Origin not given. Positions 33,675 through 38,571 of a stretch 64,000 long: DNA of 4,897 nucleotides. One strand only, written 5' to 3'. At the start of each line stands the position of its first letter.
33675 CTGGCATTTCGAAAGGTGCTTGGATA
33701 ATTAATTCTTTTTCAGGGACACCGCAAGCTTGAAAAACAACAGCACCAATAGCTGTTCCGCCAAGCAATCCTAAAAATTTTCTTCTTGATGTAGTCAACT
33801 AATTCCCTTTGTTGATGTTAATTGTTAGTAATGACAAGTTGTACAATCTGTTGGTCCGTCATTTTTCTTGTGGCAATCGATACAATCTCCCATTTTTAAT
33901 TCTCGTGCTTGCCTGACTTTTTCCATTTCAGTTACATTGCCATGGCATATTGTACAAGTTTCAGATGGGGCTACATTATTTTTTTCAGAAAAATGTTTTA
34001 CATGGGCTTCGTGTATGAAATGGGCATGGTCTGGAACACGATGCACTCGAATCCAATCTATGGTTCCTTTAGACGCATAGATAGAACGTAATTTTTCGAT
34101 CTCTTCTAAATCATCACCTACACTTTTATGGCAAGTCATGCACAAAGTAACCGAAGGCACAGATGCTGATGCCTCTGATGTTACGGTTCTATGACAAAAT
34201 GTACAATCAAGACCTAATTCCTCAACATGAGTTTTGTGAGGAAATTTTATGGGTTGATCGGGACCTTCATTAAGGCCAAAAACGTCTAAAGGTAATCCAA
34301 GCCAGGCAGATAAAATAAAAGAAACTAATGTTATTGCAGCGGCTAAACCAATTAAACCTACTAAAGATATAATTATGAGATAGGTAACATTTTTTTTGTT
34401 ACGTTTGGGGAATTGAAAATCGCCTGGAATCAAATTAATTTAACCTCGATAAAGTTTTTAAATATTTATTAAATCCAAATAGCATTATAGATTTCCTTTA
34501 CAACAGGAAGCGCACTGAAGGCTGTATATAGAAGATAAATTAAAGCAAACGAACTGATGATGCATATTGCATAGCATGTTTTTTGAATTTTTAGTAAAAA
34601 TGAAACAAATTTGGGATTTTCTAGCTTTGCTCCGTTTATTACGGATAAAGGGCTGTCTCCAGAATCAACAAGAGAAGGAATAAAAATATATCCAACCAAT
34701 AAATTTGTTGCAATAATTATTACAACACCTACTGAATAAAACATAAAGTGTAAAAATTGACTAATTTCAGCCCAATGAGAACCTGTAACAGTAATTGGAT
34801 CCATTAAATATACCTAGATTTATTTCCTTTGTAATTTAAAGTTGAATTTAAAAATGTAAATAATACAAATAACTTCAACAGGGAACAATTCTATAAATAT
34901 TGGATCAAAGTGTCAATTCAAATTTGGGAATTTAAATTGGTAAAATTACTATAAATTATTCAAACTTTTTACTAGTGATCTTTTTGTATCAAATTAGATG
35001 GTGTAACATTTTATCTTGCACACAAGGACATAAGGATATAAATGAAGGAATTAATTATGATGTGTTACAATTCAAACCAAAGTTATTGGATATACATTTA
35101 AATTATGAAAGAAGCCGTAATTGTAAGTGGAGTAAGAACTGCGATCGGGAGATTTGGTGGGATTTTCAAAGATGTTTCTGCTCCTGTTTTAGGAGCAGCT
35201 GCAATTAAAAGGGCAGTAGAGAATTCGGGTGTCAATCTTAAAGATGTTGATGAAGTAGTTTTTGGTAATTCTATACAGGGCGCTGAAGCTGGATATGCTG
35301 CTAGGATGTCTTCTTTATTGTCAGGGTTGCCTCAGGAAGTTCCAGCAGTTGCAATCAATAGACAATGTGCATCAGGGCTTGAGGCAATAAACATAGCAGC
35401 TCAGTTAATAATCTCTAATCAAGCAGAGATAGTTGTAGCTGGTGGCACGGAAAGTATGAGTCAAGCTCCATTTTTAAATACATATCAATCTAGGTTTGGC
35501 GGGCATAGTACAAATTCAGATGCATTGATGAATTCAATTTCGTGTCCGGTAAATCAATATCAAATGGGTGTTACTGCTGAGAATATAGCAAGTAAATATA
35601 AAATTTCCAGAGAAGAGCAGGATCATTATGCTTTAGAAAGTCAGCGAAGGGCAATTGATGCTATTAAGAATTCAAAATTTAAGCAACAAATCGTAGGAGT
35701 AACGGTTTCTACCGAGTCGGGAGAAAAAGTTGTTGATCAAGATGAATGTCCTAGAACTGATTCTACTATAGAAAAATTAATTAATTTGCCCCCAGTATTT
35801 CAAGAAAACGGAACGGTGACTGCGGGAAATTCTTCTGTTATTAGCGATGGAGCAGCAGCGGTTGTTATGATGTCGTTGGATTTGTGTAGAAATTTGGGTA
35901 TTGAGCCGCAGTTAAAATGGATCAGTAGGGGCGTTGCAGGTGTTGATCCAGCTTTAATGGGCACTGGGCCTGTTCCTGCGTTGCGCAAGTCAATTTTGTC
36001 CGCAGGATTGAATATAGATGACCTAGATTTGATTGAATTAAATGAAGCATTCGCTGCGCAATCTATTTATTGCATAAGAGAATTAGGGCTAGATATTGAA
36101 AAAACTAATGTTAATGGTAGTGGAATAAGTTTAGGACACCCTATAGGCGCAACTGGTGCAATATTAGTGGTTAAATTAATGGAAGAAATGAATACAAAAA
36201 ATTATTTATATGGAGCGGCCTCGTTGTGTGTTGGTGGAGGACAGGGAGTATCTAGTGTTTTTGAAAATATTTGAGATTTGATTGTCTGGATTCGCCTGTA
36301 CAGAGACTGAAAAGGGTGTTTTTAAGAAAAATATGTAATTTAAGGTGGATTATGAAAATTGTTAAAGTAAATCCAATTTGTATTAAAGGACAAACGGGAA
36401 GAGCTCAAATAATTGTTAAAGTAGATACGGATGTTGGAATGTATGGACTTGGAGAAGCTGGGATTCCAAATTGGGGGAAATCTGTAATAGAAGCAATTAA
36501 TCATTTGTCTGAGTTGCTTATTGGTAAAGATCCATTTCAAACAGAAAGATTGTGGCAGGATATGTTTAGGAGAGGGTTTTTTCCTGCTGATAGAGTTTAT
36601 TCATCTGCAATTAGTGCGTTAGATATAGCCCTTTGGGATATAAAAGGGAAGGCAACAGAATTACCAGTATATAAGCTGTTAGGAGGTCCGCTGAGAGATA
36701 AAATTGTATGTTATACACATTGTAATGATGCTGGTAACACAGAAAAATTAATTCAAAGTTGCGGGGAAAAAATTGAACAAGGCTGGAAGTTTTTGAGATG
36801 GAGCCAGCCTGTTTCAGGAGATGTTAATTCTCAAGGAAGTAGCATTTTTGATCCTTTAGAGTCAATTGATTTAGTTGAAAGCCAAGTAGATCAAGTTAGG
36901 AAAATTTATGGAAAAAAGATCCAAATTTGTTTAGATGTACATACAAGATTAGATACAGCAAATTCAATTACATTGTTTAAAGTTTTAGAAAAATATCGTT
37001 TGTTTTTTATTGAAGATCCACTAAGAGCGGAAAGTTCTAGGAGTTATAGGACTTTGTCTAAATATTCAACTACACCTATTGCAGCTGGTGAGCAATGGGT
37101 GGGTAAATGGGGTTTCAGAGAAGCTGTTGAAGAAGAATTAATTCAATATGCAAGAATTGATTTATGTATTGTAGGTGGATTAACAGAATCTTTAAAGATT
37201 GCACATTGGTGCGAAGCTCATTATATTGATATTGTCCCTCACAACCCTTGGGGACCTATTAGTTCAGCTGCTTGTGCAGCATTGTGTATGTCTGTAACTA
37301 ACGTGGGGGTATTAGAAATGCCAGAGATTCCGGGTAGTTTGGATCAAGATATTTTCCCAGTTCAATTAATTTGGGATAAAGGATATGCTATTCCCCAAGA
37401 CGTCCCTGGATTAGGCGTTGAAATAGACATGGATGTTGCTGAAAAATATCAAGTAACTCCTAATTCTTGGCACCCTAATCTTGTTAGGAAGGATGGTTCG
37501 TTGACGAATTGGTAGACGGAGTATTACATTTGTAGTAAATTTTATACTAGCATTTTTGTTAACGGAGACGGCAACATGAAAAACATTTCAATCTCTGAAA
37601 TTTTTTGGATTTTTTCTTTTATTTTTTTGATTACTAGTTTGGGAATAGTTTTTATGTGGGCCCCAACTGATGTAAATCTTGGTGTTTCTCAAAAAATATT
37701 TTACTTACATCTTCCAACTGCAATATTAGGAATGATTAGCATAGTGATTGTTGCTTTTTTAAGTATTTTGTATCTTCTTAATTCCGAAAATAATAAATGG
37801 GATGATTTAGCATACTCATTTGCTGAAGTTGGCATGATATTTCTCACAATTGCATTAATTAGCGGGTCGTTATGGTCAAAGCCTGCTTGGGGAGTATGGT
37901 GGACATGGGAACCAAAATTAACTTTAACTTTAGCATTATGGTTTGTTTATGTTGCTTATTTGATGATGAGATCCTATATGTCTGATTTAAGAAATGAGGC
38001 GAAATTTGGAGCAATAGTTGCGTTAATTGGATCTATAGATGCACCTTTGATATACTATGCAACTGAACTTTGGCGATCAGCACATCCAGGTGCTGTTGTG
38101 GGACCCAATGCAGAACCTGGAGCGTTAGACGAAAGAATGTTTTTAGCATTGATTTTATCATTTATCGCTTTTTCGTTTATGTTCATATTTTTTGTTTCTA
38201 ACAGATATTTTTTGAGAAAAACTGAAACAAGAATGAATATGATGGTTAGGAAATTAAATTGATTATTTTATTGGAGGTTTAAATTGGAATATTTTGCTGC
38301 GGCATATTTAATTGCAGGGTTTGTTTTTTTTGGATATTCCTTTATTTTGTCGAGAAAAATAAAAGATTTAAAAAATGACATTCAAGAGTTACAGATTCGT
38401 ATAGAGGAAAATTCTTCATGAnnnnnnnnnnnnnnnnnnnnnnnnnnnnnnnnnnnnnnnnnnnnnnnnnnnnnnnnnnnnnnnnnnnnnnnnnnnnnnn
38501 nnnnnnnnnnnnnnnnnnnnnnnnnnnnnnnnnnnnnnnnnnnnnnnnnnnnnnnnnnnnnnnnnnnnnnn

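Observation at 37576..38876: Variant System I cytochrome c maturation: CcmE with CxxxY instead of HxxxY, in an isolated ccmC-ccmD-like-ccmE set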

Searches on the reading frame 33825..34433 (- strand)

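Call 8: search_protein_families(library=pfam, proteins=[window:33825-34433:-], max_evalue=0.001)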
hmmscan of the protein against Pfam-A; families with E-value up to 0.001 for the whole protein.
window:33825-34433:- (202 aa): 2 families
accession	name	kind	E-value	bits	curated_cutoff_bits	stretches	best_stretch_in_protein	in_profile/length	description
PF14522.11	Cytochrome_C7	-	2.5e-10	40.4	24.8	2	63-104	2-50/67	Cytochrome c7 and related cytochrome c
PF14537.11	Cytochrom_c3_2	-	1.8e-07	32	25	0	72-107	4-38/79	Cytochrome c3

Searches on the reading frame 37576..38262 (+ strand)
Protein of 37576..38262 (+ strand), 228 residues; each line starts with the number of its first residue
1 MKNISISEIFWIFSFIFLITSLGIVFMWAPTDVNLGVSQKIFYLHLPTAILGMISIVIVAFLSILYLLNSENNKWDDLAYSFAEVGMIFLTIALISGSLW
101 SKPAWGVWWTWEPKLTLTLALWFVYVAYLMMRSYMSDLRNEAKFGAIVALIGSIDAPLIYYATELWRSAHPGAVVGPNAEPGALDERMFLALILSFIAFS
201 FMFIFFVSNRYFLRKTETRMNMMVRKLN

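Call 3: search_protein_families(library=pfam, proteins=[window:37576-38262:+], max_evalue=0.01)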
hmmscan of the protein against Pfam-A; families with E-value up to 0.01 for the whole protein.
window:37576-38262:+ (228 aa): 1 family
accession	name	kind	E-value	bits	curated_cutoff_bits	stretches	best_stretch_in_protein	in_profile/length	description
PF01578.25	Cytochrom_C_asm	-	5.8e-33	114.8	29.9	1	6-167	37-208/212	Cytochrome C assembly protein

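Call 4: search_protein_families(library=ncbifam, proteins=[window:37576-38262:+], max_evalue=0.1)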
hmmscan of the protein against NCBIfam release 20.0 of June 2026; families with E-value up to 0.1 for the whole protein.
window:37576-38262:+ (228 aa): 3 families
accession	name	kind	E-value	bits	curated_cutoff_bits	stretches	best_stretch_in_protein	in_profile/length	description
TIGR01191.1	ccmC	subfamily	8e-38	130.2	186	1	30-206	1-175/184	heme ABC transporter permease CcmC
TIGR03144.1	cytochr_II_ccsB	equivalog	9.5e-17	61.5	187.6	1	72-162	153-240/252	c-type cytochrome biogenesis protein CcsB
NF041135.1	IPPtranDIPPsyn_Thcocales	equivalog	0.036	13.1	580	1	124-204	316-399/419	bifunctional L-myo-inositol-1-phosphate cytidylyltransferase/CDP-L-myo-inositol myo-inositolphosphotransferase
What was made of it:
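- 37576..38262 (+): ccmC: heme-handling membrane protein, 228 aa. It presents heme to CcmE. PF01578 E 5.8e-33 and TIGR01191 E 8e-38 (calls 3, 4).
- Checked: ccmC, 37576-38262 (+), 228 aa: PF01578 E 5.8e-33 and TIGR01191 E 8e-38 (calls 3, 4).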

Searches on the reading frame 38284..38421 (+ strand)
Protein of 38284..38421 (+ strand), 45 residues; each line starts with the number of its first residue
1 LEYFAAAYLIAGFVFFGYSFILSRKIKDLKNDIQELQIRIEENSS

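Call 3: search_protein_families(library=pfam, proteins=[window:38284-38421:+], max_evalue=0.01)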
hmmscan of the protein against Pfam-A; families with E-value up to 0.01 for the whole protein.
window:38284-38421:+ (45 aa): 0 families

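Call 4: search_protein_families(library=ncbifam, proteins=[window:38284-38421:+], max_evalue=0.1)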
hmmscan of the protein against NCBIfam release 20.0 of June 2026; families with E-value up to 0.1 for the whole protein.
window:38284-38421:+ (45 aa): 1 family
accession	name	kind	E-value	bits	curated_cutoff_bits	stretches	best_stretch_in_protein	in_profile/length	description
TIGR04391.1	CcmD_alt_fam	subfamily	0.00081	19.3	24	1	2-31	1-30/36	CcmD family protein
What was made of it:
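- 38284..38421 (+): ccmD-like gene, 45 codons, TTG start. It encodes one transmembrane helix and a basic coiled tail, and is a short form of the CcmD_alt family. TIGR04391 E 8e-4, 19.3 bits, below the 24-bit cut-off (call 4).
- On CcmD_alt_fam (TIGR04391): The window's copy scores 19.3 bits against a 24-bit cut-off, E 8e-4 (call 4).
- Checked: Its only family match is TIGR04391 CcmD_alt_fam, E 8e-4 and 19.3 bits, below the 24-bit cut-off (call 4).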

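Call 51: search_protein_families(library=ncbifam, alignment_id=A2, max_evalue=0.01)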
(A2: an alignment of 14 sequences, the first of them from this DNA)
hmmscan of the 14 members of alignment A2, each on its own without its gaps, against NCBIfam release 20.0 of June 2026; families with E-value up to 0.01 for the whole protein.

A. member 1, seq(45 aa): 1 family
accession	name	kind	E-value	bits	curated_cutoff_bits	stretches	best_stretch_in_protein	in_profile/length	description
TIGR04391.1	CcmD_alt_fam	subfamily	0.00081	19.3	24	1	2-31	1-30/36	CcmD family protein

B. families by the number of members that match (of 14 scanned): 4 families
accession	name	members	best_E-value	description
TIGR04391.1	CcmD_alt_fam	13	3.8e-12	CcmD family protein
TIGR03141.1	cytochro_ccmD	1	9.1e-19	heme exporter protein CcmD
NF007722.0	PRK10414.1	1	0.0032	tol-pal system-associated acyl-CoA thioesterase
NF046041.1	holin_NGO1622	1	0.0094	NGO1622 family putative holin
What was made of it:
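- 38284..38421 (+): 13 of 13 tested cores match TIGR04391, best E 3.8e-12 (call 51).
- Closest known: Canonical System I. Different: CcmD belongs to the alternative TIGR04391 family rather than TIGR03141 (call 51).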

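Call 65: search_protein_families(library=pfam, proteins=[window:38284-38418:+], max_evalue=0.1)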
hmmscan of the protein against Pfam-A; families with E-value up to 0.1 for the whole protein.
seq(45 aa): 3 families
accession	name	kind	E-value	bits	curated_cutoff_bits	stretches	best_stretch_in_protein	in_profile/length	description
PF13898.11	MINDY-3_4_CD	-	0.026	13.9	27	1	11-37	154-180/344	Deubiquitinating enzyme MINDY-3/4, conserved domain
PF06305.16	LapA_dom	-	0.031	14.6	28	1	4-37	27-60/64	Lipopolysaccharide assembly protein A domain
PF23688.1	YlcJ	-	0.091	13.3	27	1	14-25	12-23/49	YlcJ-like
